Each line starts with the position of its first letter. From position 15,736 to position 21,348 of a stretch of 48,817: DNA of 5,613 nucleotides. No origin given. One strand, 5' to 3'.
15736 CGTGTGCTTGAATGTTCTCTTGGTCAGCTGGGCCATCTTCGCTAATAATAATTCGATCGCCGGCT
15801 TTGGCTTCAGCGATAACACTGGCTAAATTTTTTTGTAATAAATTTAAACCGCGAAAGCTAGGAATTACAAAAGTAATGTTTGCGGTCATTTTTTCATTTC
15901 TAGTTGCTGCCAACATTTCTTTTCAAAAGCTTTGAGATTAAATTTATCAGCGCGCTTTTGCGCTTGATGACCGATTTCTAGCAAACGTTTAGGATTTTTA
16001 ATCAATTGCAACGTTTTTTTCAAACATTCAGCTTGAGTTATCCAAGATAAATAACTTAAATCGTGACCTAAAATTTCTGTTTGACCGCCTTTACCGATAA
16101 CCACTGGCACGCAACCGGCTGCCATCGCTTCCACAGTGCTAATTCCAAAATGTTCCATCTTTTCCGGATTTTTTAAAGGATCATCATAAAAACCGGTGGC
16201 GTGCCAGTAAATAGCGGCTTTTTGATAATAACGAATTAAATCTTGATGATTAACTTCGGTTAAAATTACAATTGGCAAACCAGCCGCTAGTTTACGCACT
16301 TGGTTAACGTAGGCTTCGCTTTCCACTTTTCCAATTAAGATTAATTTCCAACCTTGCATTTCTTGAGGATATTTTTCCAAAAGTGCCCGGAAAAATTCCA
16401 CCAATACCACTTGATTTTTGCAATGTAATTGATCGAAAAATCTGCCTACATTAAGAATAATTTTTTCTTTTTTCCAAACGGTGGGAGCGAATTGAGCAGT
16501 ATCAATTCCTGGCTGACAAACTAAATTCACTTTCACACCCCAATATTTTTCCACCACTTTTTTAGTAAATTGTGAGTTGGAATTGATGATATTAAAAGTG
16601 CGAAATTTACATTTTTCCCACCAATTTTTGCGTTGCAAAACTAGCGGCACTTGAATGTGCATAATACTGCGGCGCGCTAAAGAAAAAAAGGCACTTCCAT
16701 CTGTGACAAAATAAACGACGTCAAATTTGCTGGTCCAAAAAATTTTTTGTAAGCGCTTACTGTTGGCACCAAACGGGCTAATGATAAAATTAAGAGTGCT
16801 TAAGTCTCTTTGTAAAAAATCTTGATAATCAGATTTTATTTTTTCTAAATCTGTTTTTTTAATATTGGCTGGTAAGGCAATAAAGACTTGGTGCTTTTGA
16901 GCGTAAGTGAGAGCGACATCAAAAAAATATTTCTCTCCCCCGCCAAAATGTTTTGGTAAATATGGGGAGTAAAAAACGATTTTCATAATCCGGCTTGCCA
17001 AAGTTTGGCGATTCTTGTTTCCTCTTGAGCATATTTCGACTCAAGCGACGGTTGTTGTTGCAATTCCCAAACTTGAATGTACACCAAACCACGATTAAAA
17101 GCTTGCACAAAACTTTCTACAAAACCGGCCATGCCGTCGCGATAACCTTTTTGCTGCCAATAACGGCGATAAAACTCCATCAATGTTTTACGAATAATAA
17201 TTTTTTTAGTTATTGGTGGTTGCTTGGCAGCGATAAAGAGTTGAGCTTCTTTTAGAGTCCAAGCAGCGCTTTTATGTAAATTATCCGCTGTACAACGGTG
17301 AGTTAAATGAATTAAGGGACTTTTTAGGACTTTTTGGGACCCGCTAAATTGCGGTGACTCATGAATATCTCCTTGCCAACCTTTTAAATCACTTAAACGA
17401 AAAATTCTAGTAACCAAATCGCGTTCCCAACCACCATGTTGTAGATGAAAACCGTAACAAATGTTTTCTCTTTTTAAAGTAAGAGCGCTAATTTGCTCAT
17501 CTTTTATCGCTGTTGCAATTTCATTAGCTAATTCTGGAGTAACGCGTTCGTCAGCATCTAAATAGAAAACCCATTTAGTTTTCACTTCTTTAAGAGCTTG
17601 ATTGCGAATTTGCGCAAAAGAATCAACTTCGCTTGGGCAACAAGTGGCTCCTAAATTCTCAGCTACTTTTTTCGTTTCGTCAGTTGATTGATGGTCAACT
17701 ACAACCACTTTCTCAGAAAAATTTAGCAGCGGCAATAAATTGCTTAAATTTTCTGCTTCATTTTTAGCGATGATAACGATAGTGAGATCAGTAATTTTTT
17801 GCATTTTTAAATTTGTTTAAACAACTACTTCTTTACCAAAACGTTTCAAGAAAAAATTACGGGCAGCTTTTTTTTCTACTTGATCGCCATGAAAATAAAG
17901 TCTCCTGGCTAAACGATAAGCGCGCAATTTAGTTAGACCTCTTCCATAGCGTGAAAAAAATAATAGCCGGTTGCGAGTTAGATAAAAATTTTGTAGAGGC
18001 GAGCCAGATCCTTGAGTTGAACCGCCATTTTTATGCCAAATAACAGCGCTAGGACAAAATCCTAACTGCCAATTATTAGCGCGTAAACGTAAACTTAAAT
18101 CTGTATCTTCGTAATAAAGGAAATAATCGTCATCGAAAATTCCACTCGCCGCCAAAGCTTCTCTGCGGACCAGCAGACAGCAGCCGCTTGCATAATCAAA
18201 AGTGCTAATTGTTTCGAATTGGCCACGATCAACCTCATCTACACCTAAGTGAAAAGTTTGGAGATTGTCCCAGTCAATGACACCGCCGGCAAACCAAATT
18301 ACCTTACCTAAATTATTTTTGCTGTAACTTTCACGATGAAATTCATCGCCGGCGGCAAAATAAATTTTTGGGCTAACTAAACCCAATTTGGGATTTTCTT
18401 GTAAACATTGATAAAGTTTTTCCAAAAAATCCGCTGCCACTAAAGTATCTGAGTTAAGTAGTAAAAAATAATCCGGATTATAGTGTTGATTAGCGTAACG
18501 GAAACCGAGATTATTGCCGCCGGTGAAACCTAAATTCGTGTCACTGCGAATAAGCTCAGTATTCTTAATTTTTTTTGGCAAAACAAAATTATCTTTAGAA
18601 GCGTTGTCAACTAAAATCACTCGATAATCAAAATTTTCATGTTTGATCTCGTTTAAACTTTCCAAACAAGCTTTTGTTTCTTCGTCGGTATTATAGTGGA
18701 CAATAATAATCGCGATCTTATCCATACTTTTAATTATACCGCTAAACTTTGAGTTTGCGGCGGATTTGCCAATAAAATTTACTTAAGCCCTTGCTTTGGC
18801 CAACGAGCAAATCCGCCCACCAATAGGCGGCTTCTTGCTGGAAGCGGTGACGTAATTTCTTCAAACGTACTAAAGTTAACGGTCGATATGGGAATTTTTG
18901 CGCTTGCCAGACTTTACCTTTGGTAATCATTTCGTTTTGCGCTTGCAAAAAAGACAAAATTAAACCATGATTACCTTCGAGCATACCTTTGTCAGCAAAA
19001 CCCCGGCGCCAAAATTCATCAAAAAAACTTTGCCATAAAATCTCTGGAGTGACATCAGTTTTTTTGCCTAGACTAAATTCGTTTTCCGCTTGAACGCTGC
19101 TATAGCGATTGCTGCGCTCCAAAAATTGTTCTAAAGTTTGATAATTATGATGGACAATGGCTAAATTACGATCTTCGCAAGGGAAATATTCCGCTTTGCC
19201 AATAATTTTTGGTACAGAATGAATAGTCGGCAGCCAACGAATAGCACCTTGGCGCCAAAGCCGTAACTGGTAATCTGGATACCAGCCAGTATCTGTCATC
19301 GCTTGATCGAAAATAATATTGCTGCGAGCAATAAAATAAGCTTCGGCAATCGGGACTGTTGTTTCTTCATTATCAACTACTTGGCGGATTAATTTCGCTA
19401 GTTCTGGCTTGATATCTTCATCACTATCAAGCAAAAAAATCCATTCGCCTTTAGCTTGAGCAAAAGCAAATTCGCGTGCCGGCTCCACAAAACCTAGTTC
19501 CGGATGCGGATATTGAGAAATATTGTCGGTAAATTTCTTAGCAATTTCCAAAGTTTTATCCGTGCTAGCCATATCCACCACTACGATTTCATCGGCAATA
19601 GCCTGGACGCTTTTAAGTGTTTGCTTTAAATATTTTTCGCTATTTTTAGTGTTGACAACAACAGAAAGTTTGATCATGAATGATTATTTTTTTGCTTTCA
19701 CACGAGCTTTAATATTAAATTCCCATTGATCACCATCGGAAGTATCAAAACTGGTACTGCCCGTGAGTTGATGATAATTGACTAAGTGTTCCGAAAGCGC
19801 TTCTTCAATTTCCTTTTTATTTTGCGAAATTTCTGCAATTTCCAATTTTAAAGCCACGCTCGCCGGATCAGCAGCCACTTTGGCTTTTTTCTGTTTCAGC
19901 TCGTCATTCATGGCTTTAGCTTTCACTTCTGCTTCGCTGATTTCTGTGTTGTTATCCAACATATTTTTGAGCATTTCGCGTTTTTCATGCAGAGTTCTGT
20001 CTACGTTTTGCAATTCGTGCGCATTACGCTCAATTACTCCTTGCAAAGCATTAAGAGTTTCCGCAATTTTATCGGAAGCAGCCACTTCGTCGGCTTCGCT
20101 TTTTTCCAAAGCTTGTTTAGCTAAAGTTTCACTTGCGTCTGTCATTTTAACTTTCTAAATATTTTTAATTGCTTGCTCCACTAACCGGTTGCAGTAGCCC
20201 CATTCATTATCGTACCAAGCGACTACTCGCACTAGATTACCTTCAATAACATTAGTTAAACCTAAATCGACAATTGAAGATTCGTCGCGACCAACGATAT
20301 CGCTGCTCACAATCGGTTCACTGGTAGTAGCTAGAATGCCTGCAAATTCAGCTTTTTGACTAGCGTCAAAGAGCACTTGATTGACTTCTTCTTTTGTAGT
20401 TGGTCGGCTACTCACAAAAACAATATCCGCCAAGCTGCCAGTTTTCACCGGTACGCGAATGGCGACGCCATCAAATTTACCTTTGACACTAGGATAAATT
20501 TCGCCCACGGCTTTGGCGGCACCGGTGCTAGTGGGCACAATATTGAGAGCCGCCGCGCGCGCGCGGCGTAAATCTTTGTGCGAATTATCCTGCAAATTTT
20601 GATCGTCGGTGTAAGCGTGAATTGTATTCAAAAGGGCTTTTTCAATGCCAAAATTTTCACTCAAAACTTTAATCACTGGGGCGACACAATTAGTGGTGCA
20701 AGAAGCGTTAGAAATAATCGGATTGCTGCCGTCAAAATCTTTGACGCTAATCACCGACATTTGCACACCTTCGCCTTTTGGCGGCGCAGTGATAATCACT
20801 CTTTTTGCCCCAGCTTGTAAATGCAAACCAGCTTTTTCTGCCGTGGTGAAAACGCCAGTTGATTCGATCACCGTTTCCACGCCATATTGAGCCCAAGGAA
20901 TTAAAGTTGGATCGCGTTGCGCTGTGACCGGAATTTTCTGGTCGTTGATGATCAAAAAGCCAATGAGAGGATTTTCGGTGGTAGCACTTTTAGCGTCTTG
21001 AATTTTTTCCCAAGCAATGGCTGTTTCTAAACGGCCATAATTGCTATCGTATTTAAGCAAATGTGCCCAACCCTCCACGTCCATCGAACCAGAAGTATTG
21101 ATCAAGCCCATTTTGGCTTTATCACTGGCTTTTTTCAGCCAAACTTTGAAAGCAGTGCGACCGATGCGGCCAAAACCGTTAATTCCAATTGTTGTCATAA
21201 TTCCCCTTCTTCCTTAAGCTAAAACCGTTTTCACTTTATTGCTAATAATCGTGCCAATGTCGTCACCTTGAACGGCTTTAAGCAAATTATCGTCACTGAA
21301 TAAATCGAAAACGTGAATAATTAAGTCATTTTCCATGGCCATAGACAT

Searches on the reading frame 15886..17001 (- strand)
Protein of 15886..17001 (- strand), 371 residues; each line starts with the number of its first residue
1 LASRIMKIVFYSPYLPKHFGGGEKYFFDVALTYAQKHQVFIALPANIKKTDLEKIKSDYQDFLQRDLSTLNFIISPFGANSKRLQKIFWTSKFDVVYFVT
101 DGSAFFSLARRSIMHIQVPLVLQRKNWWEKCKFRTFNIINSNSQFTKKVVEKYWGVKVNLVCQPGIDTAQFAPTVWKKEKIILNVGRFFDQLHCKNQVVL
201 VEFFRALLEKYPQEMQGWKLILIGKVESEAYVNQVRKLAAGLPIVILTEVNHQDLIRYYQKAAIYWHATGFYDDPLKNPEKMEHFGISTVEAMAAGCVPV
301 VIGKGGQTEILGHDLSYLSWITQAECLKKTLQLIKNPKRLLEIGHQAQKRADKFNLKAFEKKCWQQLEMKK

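Call 12: search_protein_families(library=pfam, max_evalue=1, proteins=[window:15886-17001:-])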
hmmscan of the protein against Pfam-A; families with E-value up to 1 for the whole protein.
window:15886-17001:- (371 aa): 6 families
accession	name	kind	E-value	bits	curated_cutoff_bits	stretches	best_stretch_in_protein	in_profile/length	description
PF00534.26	Glycos_transf_1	-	8e-18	65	26.4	1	175-349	10-171/172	Glycosyl transferases group 1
PF13692.12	Glyco_trans_1_4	-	1.8e-11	44.9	27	1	180-313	2-117/142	Glycosyl transferases group 1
PF13524.12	Glyco_trans_1_2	-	1.2e-05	25.8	25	1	206-352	4-130/144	Glycosyl transferase-like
PF13439.12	Glyco_transf_4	-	0.00058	20.4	28.5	1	19-169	1-169/170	Glycosyltransferase Family 4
PF03016.20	Exostosin_GT47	-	0.05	13.4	33.4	1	288-304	243-259/293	Exostosin GT47 domain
PF20706.3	GT4-conflict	-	0.097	12.1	26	1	160-304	175-312/385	Family 4 Glycosyltransferase in conflict systems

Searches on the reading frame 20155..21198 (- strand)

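Call 12: search_protein_families(library=pfam, max_evalue=1, proteins=[window:20155-21198:-])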
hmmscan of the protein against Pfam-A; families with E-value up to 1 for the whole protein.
window:20155-21198:- (347 aa): 2 families
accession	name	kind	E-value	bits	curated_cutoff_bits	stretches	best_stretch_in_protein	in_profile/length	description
PF02800.25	Gp_dh_C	-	1.2e-58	197.7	24.4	1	172-329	1-158/158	Glyceraldehyde 3-phosphate dehydrogenase, C-terminal domain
PF00044.30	Gp_dh_N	-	1.3e-24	86.8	31.7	1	3-119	2-100/101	Glyceraldehyde 3-phosphate dehydrogenase, NAD binding domain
